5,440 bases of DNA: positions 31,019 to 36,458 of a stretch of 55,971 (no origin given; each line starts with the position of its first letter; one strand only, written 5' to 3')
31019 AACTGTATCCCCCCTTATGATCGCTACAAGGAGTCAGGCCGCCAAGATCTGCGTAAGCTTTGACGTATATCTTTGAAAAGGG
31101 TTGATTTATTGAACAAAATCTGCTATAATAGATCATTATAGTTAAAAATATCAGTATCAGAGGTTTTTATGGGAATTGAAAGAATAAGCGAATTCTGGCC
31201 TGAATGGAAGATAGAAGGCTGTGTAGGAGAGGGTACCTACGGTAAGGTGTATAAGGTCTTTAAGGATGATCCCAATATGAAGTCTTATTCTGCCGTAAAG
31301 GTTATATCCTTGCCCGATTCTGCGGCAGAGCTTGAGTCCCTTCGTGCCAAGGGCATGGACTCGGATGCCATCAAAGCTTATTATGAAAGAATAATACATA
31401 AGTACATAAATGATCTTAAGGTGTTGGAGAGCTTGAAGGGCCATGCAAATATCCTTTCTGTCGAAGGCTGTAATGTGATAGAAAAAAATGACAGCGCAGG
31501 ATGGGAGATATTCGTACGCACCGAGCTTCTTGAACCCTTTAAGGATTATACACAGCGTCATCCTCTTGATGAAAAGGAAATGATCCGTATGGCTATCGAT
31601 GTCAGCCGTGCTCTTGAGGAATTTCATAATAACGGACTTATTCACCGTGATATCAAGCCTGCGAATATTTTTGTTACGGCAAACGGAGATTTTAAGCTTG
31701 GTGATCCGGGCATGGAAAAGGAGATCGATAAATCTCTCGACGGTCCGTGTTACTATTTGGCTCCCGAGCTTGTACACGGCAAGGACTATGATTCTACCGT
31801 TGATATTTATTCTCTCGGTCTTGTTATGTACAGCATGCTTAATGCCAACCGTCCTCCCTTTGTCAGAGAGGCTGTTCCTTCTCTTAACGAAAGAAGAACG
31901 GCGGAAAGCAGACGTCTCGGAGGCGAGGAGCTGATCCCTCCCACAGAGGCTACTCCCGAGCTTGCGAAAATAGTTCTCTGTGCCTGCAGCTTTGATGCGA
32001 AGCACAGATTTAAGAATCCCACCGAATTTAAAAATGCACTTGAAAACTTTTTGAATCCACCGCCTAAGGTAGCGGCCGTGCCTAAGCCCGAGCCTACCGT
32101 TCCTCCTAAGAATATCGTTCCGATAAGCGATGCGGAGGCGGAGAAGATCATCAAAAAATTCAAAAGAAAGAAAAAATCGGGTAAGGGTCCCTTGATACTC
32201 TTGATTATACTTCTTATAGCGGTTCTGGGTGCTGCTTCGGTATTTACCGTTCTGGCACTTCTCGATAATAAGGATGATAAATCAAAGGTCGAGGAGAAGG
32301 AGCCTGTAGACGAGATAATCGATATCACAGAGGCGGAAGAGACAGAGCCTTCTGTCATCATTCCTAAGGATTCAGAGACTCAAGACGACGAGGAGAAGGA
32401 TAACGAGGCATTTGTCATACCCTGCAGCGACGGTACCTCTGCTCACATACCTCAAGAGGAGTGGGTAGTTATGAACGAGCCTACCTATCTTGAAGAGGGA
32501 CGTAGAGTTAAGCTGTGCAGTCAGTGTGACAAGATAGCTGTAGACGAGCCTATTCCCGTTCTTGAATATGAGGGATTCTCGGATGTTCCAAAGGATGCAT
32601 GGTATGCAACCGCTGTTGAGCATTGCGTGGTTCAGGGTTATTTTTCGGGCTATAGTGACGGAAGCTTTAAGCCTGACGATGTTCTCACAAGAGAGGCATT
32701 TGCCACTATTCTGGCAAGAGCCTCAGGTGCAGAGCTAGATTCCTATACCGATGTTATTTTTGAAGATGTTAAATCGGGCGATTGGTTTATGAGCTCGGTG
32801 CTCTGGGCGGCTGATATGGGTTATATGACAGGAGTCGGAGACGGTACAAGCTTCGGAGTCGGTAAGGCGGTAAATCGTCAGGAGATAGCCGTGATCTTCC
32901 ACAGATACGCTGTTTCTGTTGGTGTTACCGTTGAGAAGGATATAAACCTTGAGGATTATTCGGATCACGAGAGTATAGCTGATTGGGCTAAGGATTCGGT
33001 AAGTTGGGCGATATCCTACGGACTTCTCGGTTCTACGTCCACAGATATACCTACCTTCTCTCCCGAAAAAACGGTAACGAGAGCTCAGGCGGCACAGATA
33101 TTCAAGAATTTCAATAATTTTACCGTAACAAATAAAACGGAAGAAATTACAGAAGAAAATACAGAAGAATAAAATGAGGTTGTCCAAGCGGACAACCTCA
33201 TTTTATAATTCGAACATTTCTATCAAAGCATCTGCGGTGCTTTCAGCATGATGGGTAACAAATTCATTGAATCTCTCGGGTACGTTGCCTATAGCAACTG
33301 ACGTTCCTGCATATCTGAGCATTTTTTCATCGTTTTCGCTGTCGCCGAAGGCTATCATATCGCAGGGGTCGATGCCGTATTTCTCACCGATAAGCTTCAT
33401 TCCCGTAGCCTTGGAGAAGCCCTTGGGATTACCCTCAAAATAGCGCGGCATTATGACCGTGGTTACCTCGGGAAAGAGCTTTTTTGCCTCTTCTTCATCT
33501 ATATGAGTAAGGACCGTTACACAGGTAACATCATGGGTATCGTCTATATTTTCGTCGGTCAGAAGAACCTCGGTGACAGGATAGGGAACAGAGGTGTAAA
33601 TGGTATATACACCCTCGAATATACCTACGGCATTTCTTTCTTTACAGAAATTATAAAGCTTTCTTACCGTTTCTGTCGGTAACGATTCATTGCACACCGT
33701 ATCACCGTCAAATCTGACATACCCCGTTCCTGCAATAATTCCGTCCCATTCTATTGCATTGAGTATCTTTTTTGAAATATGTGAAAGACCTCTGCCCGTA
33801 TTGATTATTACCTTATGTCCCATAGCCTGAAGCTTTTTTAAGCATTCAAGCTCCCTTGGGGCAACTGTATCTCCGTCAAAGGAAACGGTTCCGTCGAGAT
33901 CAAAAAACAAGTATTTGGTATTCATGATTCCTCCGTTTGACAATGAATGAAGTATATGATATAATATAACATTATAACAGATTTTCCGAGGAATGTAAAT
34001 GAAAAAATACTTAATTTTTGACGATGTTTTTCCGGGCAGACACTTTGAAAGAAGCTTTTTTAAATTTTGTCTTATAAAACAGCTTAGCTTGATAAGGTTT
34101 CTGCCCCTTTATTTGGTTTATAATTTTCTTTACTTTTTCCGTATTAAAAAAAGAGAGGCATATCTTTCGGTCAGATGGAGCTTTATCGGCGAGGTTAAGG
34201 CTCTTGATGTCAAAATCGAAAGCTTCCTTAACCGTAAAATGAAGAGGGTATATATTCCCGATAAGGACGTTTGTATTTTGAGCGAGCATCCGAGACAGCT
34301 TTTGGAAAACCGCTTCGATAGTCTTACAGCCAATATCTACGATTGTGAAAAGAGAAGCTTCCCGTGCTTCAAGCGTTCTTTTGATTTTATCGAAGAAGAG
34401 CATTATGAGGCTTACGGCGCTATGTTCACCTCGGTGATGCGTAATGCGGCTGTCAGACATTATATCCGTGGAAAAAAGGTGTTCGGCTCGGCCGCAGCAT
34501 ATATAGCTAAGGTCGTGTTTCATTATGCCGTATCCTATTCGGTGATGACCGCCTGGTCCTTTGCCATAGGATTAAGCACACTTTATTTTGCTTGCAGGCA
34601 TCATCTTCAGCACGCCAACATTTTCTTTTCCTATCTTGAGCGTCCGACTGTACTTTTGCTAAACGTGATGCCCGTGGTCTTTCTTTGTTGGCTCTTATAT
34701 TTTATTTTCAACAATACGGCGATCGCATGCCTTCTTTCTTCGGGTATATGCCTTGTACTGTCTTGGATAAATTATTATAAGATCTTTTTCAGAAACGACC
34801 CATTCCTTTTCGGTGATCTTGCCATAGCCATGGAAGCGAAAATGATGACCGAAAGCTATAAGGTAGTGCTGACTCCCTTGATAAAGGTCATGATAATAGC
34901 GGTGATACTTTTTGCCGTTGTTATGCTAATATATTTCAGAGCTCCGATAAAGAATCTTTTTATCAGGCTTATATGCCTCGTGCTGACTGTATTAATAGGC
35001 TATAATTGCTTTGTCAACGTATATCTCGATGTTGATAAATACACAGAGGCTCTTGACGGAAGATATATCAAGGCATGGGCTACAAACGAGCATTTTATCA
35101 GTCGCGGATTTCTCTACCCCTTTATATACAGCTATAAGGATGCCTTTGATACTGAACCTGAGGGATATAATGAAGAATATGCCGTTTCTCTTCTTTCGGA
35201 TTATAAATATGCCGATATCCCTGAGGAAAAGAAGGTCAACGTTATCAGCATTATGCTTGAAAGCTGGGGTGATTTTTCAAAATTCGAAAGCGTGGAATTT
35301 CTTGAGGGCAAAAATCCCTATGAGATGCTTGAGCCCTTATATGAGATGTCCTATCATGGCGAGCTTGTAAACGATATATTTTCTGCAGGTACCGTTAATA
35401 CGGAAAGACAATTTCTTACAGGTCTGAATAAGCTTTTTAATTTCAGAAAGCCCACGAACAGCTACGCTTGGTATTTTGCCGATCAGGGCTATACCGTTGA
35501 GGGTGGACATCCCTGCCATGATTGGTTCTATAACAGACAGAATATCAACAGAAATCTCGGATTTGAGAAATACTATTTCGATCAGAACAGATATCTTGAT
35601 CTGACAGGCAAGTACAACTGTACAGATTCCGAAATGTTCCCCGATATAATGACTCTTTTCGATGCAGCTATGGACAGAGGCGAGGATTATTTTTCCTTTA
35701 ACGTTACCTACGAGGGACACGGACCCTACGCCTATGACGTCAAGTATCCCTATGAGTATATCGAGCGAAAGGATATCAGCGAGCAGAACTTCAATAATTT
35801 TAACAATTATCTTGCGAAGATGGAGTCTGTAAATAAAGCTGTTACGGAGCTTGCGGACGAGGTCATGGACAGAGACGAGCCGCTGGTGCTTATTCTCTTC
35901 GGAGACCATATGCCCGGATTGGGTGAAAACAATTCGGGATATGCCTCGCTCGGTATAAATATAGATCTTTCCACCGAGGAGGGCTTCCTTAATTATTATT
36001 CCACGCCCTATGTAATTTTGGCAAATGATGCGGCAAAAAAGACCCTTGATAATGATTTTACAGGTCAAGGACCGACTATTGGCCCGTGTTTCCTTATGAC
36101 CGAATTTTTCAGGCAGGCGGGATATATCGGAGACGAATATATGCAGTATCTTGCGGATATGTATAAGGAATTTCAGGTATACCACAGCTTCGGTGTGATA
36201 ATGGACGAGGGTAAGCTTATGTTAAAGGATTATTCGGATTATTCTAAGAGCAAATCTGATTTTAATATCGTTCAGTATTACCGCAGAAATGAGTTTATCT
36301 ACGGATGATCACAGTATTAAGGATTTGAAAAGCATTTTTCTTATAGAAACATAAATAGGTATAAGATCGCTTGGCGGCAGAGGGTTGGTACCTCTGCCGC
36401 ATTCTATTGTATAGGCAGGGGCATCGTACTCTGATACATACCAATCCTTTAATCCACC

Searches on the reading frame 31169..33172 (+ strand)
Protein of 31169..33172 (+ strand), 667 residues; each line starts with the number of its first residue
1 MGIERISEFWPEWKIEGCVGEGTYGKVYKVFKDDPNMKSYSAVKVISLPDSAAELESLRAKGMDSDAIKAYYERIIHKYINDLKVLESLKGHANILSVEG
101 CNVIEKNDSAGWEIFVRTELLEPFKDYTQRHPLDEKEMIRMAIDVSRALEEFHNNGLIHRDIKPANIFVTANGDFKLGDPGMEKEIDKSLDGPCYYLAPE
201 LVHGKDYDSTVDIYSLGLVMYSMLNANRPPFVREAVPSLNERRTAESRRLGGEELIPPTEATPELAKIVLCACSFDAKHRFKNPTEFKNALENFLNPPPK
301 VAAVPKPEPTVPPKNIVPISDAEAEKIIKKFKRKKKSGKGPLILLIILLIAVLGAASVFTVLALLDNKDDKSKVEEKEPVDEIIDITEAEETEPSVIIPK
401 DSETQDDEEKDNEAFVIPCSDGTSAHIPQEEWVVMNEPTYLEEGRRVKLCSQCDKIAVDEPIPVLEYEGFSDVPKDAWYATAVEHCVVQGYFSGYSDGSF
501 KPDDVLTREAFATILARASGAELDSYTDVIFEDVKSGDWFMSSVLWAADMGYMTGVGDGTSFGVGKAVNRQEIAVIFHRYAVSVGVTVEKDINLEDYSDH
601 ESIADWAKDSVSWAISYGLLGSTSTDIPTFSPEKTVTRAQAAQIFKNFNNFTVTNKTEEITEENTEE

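Call 53: search_protein_families(library=pfam, proteins=[window:31169-33172:+], max_evalue=0.001)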
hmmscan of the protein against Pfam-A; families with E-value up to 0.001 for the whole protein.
window:31169-33172:+ (667 aa): 4 families
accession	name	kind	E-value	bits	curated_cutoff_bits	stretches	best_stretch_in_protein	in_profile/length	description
PF00069.31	Pkinase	-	4e-32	112.1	31.7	1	15-281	3-252/263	Protein kinase domain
PF00395.25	SLH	-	1.1e-22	80.1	20.8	3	470-512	2-44/44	S-layer homology domain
PF07714.23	PK_Tyr_Ser-Thr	-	2.9e-22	79.7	23.1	1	73-281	42-249/258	Protein tyrosine and serine/threonine kinase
PF06293.20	Kdo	-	0.00097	19.1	21.3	0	106-173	84-155/207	Lipopolysaccharide kinase (Kdo/WaaP) family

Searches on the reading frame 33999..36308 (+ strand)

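Call 53: search_protein_families(library=pfam, proteins=[window:33999-36308:+], max_evalue=0.001)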
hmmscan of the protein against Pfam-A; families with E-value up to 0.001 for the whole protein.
window:33999-36308:+ (769 aa): 1 family
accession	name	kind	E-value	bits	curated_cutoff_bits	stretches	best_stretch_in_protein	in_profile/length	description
PF00884.28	Sulfatase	-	6.2e-26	91.8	25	1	414-688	2-286/301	Sulfatase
